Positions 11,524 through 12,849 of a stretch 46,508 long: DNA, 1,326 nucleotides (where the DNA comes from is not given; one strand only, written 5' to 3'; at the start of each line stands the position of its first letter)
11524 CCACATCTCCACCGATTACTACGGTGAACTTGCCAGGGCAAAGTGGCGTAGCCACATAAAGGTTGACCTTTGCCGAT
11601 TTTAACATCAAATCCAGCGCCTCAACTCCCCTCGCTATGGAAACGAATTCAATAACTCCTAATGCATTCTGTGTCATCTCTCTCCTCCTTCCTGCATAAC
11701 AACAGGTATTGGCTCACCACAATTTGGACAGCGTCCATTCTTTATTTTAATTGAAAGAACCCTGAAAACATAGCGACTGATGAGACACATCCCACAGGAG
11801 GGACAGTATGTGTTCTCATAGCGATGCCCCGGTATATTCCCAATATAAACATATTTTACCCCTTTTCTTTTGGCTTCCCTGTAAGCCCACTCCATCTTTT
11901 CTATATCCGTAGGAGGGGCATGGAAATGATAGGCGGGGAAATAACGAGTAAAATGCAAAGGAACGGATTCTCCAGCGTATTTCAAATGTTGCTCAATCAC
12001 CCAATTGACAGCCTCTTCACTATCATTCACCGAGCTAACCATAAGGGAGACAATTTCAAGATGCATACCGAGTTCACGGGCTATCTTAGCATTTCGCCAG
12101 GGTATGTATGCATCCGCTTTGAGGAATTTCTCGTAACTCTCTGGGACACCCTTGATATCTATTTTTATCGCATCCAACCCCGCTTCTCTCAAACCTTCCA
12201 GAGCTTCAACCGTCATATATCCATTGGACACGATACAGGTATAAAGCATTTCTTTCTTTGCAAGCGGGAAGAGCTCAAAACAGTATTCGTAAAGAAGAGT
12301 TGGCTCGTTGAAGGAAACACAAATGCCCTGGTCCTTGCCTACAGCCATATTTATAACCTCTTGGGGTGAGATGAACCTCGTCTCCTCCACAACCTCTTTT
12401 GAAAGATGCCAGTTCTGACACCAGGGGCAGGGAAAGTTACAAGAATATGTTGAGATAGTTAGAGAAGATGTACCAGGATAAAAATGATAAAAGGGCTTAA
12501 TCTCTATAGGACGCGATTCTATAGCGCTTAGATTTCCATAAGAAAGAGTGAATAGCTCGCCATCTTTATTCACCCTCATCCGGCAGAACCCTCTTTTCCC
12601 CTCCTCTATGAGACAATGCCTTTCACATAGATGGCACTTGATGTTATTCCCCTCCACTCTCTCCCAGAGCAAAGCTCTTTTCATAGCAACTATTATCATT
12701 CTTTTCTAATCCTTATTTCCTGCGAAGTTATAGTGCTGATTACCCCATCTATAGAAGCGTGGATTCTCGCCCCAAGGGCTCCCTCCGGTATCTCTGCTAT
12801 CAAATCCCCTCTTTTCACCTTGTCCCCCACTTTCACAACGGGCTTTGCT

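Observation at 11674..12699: AmmeMemoRadiSam/PflX-type radical SAM enzyme inside a BMC operon, translationally coupled between PduS and PduT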

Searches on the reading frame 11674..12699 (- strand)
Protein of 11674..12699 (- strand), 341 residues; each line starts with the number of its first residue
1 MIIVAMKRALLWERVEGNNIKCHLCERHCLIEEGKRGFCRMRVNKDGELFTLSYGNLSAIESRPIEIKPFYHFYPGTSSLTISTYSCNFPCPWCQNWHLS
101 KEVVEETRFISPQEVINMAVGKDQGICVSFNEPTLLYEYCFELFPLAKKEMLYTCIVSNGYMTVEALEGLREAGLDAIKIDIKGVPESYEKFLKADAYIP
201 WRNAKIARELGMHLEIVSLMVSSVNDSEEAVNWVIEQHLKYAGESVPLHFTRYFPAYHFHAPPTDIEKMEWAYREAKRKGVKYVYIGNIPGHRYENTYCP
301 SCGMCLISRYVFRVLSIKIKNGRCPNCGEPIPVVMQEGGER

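Call 5: search_protein_families(library=ncbifam, proteins=[window:11674-12699:-], max_evalue=0.01)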
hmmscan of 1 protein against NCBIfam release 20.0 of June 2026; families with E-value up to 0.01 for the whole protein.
window:11674-12699:- (341 aa): 20 families
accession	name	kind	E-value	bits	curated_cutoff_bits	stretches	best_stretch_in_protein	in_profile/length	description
TIGR04337.1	AmmeMemoSam_rS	hypoth_equivalog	1.7e-66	224.5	220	1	11-336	3-334/349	AmmeMemoRadiSam system radical SAM enzyme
TIGR02495.1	NrdG2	equivalog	3.1e-13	49.5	131.15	1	74-232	13-175/193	anaerobic ribonucleoside-triphosphate reductase activating protein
TIGR04041.1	activase_YjjW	hypoth_equivalog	1.3e-09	37.8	250.2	1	124-253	110-238/276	YjjW family glycine radical enzyme activase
TIGR02493.1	PFLA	equivalog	2.5e-09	36.8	231.75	1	84-236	22-181/235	pyruvate formate-lyase-activating protein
TIGR02109.1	PQQ_syn_pqqE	equivalog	9.2e-05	21.5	381.35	1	83-194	13-125/358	pyrroloquinoline quinone biosynthesis protein PqqE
TIGR02668.1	moaA_archaeal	equivalog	0.00014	20.9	325.25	1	84-227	17-164/303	GTP 3',8-cyclase MoaA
NF048010.1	SfplDhtActHpsHDes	equivalog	0.00014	20.8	430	1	125-237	134-248/298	(2S)-3-sulfopropanediol dehydratase activating enzyme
NF001199.0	PRK00164.2-1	equivalog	0.00023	20.4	231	1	79-197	13-134/308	GTP 3',8-cyclase MoaA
TIGR02666.1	moaA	equivalog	0.00045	19.3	284.05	1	84-228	17-172/336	GTP 3',8-cyclase MoaA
TIGR02494.1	PFLE_PFLC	subfamily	0.0005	19.4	174.35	1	125-237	126-238/293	glycyl-radical enzyme activating protein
NF038283.1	viperin_w_prok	equivalog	0.00074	18.8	180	1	84-180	9-112/281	viperin family antiviral radical SAM protein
TIGR04334.1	rSAM_Clo7bot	equivalog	0.001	17.8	600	1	78-191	90-212/440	radical SAM/SPASM domain Clo7bot peptide maturase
TIGR04054.1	rSAM_NirJ1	equivalog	0.001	17.8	650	1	83-193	42-153/387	putative heme d1 biosynthesis radical SAM protein NirJ1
NF048008.1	SfplDhtActHpfHKleb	equivalog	0.002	17.5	500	1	123-232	127-236/308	(2S)-3-sulfopropanediol dehydratase activating enzyme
TIGR00433.2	bioB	equivalog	0.0026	17.1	225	1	82-199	46-170/307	biotin synthase BioB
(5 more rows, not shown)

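Call 6: search_protein_families(library=pfam, proteins=[window:11674-12699:-], max_evalue=0.01)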
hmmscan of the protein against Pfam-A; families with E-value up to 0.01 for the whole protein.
window:11674-12699:- (341 aa): 2 families
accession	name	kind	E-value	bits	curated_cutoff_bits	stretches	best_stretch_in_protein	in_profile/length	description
PF04055.27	Radical_SAM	-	4.3e-19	69.7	29.5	1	82-229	2-161/166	Radical SAM superfamily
PF06750.18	A24_N_bact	-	0.0037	17.7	23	0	295-333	26-64/84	Bacterial Peptidase A24 N-terminal domain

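Call 12: find_homologous_proteins(query=window:11674-12699:-, max_evalue=1e-10)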
Query window:11674-12699:- (341 aa): 4940 proteins with E <= 1e-10 among 6100 candidates; the best 120 are listed.
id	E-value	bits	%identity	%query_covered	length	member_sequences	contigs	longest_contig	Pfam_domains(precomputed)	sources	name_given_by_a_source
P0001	2.3e-235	798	100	99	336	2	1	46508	PF04055.28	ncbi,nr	ncbi:AmmeMemoRadiSam system radical SAM enzyme [bacterium]|nr:AmmeMemoRadiSam system radical SAM enz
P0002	2.7e-183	627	74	100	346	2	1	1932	PF07754.18,PF04055.28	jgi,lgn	-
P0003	1.1e-182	625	75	99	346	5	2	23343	PF04055.28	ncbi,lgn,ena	ncbi:MAG: AmmeMemoRadiSam system radical SAM enzyme [bacterium]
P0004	9.3e-182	622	74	99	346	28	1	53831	PF04055.28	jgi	jgi:pyruvate formate lyase activating enzyme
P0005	3.1e-180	617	74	100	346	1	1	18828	PF04055.28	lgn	-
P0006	2.1e-179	614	73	97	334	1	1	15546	PF04055.28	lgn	-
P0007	4.9e-176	603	72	100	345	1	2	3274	PF04055.28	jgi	-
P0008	1.0e-173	595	70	97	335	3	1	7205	PF04055.28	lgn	-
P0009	4.2e-165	567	77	88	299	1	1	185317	PF07754.18,PF04055.28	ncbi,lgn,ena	-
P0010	9.4e-157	539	66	98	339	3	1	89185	PF04055.28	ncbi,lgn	-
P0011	9.4e-136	470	58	96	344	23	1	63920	PF13005.13,PF04055.28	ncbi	ncbi:MAG: AmmeMemoRadiSam system radical SAM enzyme [Thermofilaceae archaeon]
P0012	3.0e-133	462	56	96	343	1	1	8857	PF04055.28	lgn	-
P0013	1.7e-132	460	56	96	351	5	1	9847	PF04055.28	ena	-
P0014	4.2e-132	458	57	97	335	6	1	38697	PF04055.28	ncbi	-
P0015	6.0e-132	458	57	97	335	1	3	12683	PF04055.28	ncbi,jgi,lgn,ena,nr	ncbi:MAG: AmmeMemoRadiSam system radical SAM enzyme [Candidatus Hydrothermarchaeota archaeon]|nr:MAG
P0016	1.1e-131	457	57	96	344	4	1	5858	PF04055.28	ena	-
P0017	5.1e-131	455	55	96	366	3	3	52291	PF04055.28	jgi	-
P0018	1.7e-130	453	59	98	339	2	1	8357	PF04055.28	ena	-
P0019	3.6e-130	452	56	96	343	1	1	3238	PF04055.28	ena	-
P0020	5.6e-130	451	57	96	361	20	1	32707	PF04055.28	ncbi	ncbi:MAG: AmmeMemoRadiSam system radical SAM enzyme [Thermofilum sp.]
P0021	8.3e-130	451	56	96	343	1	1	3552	PF04055.28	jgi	-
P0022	8.5e-130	451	56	96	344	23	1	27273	PF04055.28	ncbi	-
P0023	1.3e-129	450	56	96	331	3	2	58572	PF01396.25,PF04055.28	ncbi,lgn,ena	-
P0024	1.3e-128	447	55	96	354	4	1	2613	PF07754.18,PF04055.28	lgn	-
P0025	8.1e-128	444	57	98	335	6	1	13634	PF04055.28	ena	-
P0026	1.1e-127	444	56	97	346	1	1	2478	PF07754.18,PF04055.28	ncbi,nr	ncbi:MAG: AmmeMemoRadiSam system radical SAM enzyme [Euryarchaeota archaeon]|nr:AmmeMemoRadiSam syst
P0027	1.1e-127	444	55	96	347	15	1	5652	PF04055.28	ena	-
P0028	2.2e-127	443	54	98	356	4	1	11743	PF04055.28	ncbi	-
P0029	3.0e-127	442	55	96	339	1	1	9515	PF04055.28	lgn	-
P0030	3.1e-127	442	55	96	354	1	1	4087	PF04055.28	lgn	-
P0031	3.3e-127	442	56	97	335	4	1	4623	PF04055.28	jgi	jgi:pyruvate formate lyase activating enzyme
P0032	3.7e-127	442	56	99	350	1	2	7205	PF04055.28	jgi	jgi:pyruvate formate lyase activating enzyme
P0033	3.9e-127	442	58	96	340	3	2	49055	PF04055.28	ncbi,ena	-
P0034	4.1e-127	442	54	97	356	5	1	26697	PF04055.28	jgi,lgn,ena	-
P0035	7.1e-127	441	54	98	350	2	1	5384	PF04055.28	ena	-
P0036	8.1e-127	441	55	96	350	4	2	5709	PF04055.28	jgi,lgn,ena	-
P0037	9.2e-127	441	54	96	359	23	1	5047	PF04055.28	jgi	-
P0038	1.3e-126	440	58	95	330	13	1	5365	PF04055.28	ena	-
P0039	1.8e-126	440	53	96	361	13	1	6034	PF01396.25,PF04055.28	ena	-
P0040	2.0e-126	440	57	95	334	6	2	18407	PF04055.28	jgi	-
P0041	2.1e-126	440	56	96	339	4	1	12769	PF04055.28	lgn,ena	-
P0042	2.4e-126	440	56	97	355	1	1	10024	PF04055.28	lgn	-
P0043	2.4e-126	439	56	99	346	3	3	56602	PF04055.28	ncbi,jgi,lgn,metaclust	jgi:pyruvate formate lyase activating enzyme|metaclust:\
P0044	3.3e-126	439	53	98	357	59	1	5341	PF04055.28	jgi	-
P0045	3.8e-126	439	56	96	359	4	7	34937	PF04055.28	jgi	jgi:pyruvate formate lyase activating enzyme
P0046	3.9e-126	439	58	96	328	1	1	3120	PF04055.28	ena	-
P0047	4.5e-126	439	54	97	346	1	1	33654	PF04055.28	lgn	-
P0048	4.5e-126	439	56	96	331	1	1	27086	PF04055.28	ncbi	-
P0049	5.7e-126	438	55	99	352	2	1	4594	PF04055.28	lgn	-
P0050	1.1e-125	437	56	97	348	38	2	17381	PF04055.28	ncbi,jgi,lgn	jgi:pyruvate formate lyase activating enzyme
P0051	1.1e-125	437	58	94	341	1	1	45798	PF04055.28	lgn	-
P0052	1.4e-125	437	56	97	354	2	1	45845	PF04055.28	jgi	-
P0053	1.5e-125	437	54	96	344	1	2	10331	PF04055.28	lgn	-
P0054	1.9e-125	437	54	97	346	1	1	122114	PF04055.28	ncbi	-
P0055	2.5e-125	436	55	97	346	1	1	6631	PF07754.18,PF04055.28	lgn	-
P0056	2.5e-125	436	54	96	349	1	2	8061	PF04055.28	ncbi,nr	ncbi:MAG: AmmeMemoRadiSam system radical SAM enzyme [Thermoprotei archaeon]|nr:MAG: AmmeMemoRadiSam 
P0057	3.0e-125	436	56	97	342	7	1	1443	PF04055.28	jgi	jgi:pyruvate formate lyase activating enzyme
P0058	3.9e-125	436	54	97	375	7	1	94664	PF04055.28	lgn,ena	-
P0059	4.3e-125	435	56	97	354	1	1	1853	PF04055.28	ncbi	-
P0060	4.8e-125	435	54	96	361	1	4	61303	PF04055.28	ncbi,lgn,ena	-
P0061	4.8e-125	435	54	96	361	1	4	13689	PF04055.28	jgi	-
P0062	9.4e-125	434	55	97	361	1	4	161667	PF04055.28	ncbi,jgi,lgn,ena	-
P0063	1.1e-124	434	55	99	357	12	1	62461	PF04055.28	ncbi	-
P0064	1.1e-124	434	56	94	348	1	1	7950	PF04055.28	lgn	-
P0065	1.3e-124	434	57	96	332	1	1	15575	PF04055.28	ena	-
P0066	1.7e-124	433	54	97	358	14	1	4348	PF04055.28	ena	-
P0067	2.0e-124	433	56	96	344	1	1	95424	PF04055.28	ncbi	-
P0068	3.3e-124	432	54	97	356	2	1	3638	PF04055.28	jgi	-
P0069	4.2e-124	432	54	96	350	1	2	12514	PF04055.28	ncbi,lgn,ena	-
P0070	4.5e-124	432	58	93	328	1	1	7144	PF04055.28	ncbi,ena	-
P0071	5.7e-124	432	53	96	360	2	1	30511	PF04055.28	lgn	-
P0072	6.4e-124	431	56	96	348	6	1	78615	PF04055.28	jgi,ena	-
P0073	6.5e-124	431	55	96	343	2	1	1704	PF04055.28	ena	-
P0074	7.4e-124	431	54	96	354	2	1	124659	PF04055.28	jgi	-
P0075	8.4e-124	431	54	96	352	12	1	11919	PF04055.28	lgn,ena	-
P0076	8.9e-124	431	56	94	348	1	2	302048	PF04055.28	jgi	jgi:pyruvate formate lyase activating enzyme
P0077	8.9e-124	431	53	97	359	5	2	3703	PF04055.28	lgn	-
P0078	9.4e-124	431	56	95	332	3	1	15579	PF04055.28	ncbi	-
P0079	1.0e-123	431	52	97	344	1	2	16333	PF04055.28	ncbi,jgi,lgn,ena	-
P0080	1.2e-123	431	53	97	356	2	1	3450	PF04055.28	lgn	-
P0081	1.2e-123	431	55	96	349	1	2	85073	PF04055.28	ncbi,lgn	-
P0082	1.2e-123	431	56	96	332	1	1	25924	PF04055.28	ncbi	-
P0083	1.2e-123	431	53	97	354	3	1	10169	PF04055.28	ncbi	-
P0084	1.3e-123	431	57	96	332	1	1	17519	PF04055.28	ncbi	-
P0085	1.4e-123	430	53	97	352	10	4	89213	PF04055.28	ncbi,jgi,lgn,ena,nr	ncbi:MAG: AmmeMemoRadiSam system radical SAM enzyme [Thermoprotei archaeon]|nr:MAG: AmmeMemoRadiSam 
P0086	1.5e-123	430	55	96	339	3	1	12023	PF04055.28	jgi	jgi:pyruvate formate lyase activating enzyme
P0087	1.8e-123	430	57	96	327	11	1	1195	PF04055.28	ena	-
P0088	1.9e-123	430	53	97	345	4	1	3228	PF04055.28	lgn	-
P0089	2.0e-123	430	53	97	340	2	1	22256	PF04055.28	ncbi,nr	ncbi:MAG: AmmeMemoRadiSam system radical SAM enzyme [Deltaproteobacteria bacterium]|nr:AmmeMemoRadiS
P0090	2.0e-123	430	53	97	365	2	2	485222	PF04055.28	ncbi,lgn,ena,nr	ncbi:MAG: AmmeMemoRadiSam system radical SAM enzyme [Thermoprotei archaeon]|nr:MAG: AmmeMemoRadiSam 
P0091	2.3e-123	430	56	96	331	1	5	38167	PF04055.28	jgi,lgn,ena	jgi:pyruvate formate lyase activating enzyme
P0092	2.5e-123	430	54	96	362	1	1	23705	PF01396.25,PF04055.28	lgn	-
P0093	2.8e-123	429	54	99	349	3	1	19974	PF04055.28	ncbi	-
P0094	2.8e-123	429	54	97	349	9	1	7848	PF04055.28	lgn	-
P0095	3.0e-123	429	55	97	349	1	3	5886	PF04055.28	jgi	jgi:pyruvate formate lyase activating enzyme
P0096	3.7e-123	429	55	98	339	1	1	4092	PF04055.28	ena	-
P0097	4.1e-123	429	54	97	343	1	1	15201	PF04055.28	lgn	-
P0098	4.3e-123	429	53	97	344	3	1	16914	PF04055.28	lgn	-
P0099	4.3e-123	429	54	96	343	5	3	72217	PF04055.28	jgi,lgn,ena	-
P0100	4.4e-123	429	53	98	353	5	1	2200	PF04055.28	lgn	-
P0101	4.5e-123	429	54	95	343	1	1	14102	PF04055.28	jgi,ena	-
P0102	5.1e-123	429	52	98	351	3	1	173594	PF04055.28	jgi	-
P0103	7.4e-123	428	56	95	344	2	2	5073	PF04055.28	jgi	jgi:pyruvate formate lyase activating enzyme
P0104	7.9e-123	428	53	97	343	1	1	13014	PF04055.28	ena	-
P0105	8.3e-123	428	56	96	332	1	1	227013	PF04055.28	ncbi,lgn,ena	-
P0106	9.8e-123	428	53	96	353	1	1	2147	PF04055.28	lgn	-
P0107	1.0e-122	428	56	96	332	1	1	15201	PF04055.28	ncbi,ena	-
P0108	1.3e-122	427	54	96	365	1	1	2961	PF04055.28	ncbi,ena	-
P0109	1.3e-122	427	54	98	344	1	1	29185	PF04055.28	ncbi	-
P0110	1.5e-122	427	54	96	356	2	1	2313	PF04055.28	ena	-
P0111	1.5e-122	427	54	97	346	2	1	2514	PF04055.28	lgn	-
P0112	1.6e-122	427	53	97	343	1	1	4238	PF04055.28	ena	-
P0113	1.7e-122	427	55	96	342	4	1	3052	PF04055.28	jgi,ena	-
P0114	1.8e-122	427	54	93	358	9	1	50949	PF04055.28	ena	-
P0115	1.9e-122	427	53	95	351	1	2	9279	PF04055.28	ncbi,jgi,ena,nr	ncbi:AmmeMemoRadiSam system radical SAM enzyme [Candidatus Geothermarchaeota archaeon]|nr:MAG: AmmeM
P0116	2.1e-122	427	54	99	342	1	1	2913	PF04055.28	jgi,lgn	jgi:pyruvate formate lyase activating enzyme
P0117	2.1e-122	427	56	97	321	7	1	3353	PF04055.28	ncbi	-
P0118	2.3e-122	426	56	92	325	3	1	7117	PF04055.28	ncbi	-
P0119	2.4e-122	426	53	97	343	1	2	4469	PF04055.28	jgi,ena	-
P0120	2.4e-122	426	53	97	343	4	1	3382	PF04055.28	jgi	-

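Call 13: find_related_loci(query=window:11674-12699:-, collection=genome_contigs, flank=10000)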
Query window:11674-12699:- (341 aa) in genome_contigs; peptide patterns used: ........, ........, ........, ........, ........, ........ (x = any residue, [..] = any of these).
400 stretches matched a pattern; 371 encode a relative of the query (tblastn E <= 1e-3); the best 80 are kept; 80 distinct loci.
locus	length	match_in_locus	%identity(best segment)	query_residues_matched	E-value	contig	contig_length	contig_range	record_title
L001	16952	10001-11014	75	4-341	0e+0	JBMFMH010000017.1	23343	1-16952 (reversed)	MAG: bacterium isolate KM4337-16 NODE_456_length_23343_cov_45.180479, whole genome shotgun sequence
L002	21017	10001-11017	74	3-341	0e+0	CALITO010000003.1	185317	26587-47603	MAG: uncultured bacterium isolate S1_Bin_MAXBIN__049_1 genome assembly, contig: c_000000677051, whole genome shotgun seq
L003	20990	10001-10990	66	9-341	7e-157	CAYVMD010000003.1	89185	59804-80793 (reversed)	MAG TPA_asm: uncultured bacterium isolate binchicken_co193_35 genome assembly, contig: NODE_73_length_89185_cov_5.416919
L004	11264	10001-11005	58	3-334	6e-136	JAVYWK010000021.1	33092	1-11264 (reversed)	MAG: Thermofilaceae archaeon isolate DRTY-2_202007_bins_31 DRTY-2_202007_bins_31_scaffold_21, whole genome shotgun seque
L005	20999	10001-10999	56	5-334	3e-132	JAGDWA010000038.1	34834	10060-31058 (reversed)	MAG: Thermofilum sp. isolate KUA_Bin21 NODE_205_length_34834_cov_4.917910, whole genome shotgun sequence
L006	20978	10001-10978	56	6-331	6e-130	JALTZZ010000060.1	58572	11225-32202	MAG: archaeon isolate S141_metabat2_scaf2bin.181 S141_NODE_262_length_58572_cov_6.499119, whole genome shotgun sequence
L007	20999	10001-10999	55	6-334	9e-130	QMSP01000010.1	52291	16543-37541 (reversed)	MAG: Thermoprotei archaeon isolate B12_G16 B12_Guay16_scaffold_00142, whole genome shotgun sequence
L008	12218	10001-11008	57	5-339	1e-128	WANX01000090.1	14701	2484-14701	MAG: Candidatus Hydrothermarchaeota archaeon isolate S141_78_esom k151_54952, whole genome shotgun sequence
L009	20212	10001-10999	57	1-331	9e-128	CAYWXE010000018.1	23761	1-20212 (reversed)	MAG TPA_asm: uncultured archaeon isolate SRP141552_co1_136 genome assembly, contig: NODE_799_length_23761_cov_28.545769,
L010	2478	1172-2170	56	5-334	2e-134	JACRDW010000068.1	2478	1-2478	MAG: Methanobacteriota archaeon isolate NC_groundwater_1682_Pr3_B-0.1um_46_15 SR-2_scaffold_141_1388721, whole genome sh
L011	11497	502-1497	55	6-334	2e-127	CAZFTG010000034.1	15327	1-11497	MAG TPA_asm: uncultured Thermoproteales archaeon isolate binchicken_co80_38 genome assembly, contig: NODE_1073_length_15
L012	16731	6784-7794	52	1-334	9e-127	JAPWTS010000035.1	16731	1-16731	MAG: Thermofilales archaeon isolate RSNS8 scaffold_702_c1, whole genome shotgun sequence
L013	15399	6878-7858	58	6-331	6e-127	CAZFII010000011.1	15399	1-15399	MAG TPA_asm: uncultured archaeon isolate binchicken_co357_45 genome assembly, contig: NODE_1640_length_15399_cov_5.77352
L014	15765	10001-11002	53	5-334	6e-127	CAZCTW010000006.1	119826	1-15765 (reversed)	MAG TPA_asm: uncultured Thermofilaceae archaeon isolate SRP141552_co1_150 genome assembly, contig: NODE_41_length_119826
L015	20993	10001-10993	53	5-333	2e-126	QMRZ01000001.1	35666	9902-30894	MAG: Thermoprotei archaeon isolate B17_G15 B17_Guay15_scaffold_00073, whole genome shotgun sequence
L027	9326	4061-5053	54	5-331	2e-123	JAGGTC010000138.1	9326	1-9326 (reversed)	MAG: Deltaproteobacteria bacterium isolate AUK038 PB_MANV_038_c_000000000401, whole genome shotgun sequence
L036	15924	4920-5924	52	5-335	3e-121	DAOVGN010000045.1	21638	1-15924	MAG TPA_asm: Deltaproteobacteria bacterium isolate CSMAG_1136 CSMAG_1136_k141_2265046_length_21638_cov_12.9414, whole ge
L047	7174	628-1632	52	5-335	3e-119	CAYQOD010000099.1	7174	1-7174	MAG TPA_asm: uncultured Thermodesulfobacteriota bacterium isolate binchicken_co252_14 genome assembly, contig: NODE_1268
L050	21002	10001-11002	51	5-334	3e-119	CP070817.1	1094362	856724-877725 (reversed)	MAG: Deltaproteobacteria bacterium isolate bin116 chromosome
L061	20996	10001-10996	54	1-331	1e-117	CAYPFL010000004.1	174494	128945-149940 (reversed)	MAG TPA_asm: uncultured Thermodesulfatator sp. isolate SRP141552_co1_239 genome assembly, contig: NODE_19_length_174494_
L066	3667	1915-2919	52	5-335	1e-119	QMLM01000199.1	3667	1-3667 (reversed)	MAG: Deltaproteobacteria bacterium isolate B11_G15 B11_Guay15_scaffold_14071, whole genome shotgun sequence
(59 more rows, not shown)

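Call 27: find_encoding_contigs(protein=P0009, flank=10000, max_places=2)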
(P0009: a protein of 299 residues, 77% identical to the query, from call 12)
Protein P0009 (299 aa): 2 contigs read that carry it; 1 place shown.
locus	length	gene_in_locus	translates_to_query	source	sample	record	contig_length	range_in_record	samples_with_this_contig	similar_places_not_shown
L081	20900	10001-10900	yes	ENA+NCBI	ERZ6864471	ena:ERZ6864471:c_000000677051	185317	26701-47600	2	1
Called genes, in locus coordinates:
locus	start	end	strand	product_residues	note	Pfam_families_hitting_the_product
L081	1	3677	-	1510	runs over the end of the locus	PF04389:Peptidase_M28, PF12704:MacB_PCD (weak), PF02687:FtsX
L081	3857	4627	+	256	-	PF00596:Aldolase_II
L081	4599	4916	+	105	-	PF00936:BMC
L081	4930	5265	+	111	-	PF00936:BMC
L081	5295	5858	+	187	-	-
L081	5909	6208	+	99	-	PF00936:BMC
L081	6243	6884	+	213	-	-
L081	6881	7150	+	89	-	PF03319:EutN_CcmL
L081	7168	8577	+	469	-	PF00171:Aldedh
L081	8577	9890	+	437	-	PF01512:Complex1_51K, PF10531:SLBB, PF13534:Fer4_17, PF13375:RnfC_N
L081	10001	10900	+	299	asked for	PF07754:Ribosomal_aS21 (faint), PF04055:Radical_SAM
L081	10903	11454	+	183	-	PF00936:BMC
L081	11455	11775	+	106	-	-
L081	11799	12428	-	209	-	PF01810:LysE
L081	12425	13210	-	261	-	PF00149:Metallophos (weak), PF13277:YmdB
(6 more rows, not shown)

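Call 32: search_solved_structures(query=window:11674-12699:-, max_evalue=0.01, show_alignments=1)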
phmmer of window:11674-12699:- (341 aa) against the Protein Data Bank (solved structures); distinct sequences matched with E-value up to 0.01: 0.

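Call 35: search_protein_families(library=pfam, alignment_id=A1, max_evalue=0.00001)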
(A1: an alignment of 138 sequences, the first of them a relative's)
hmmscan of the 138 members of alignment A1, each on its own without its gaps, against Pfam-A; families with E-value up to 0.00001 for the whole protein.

A. member 1, L004:9102-9974:- (290 aa): 0 families

B. families by the number of members that match (of 138 scanned): 106 families (the first 25 are shown)
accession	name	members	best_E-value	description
PF00586.29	AIRS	13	4.3e-24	AIR synthase related protein, N-terminal domain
PF02769.27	AIRS_C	12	2.5e-12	AIR synthase related protein, C-terminal domain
PF07690.21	MFS_1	10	1.8e-48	Major Facilitator Superfamily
PF12832.13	MFS_1_like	10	4.9e-18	MFS_1 like family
PF00083.30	Sugar_tr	8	1.6e-13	Sugar (and other) transporter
PF05683.17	Fumerase_C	6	9e-51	Fumarase C-terminus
PF04055.27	Radical_SAM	6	6.5e-26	Radical SAM superfamily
PF08241.18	Methyltransf_11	5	9.8e-15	Methyltransferase domain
PF13847.12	Methyltransf_31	5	1.5e-13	Methyltransferase domain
PF13649.12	Methyltransf_25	5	4.7e-11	Methyltransferase domain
PF00155.27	Aminotran_1_2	4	2e-65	Aminotransferase class I and II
PF19620.4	DUF6125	4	7.2e-27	Family of unknown function (DUF6125)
PF05977.19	MFS_3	4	6.2e-11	Transmembrane secretion effector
PF01306.25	LacY_symp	4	5e-08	LacY proton/sugar symporter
PF13489.12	Methyltransf_23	4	1e-07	Methyltransferase domain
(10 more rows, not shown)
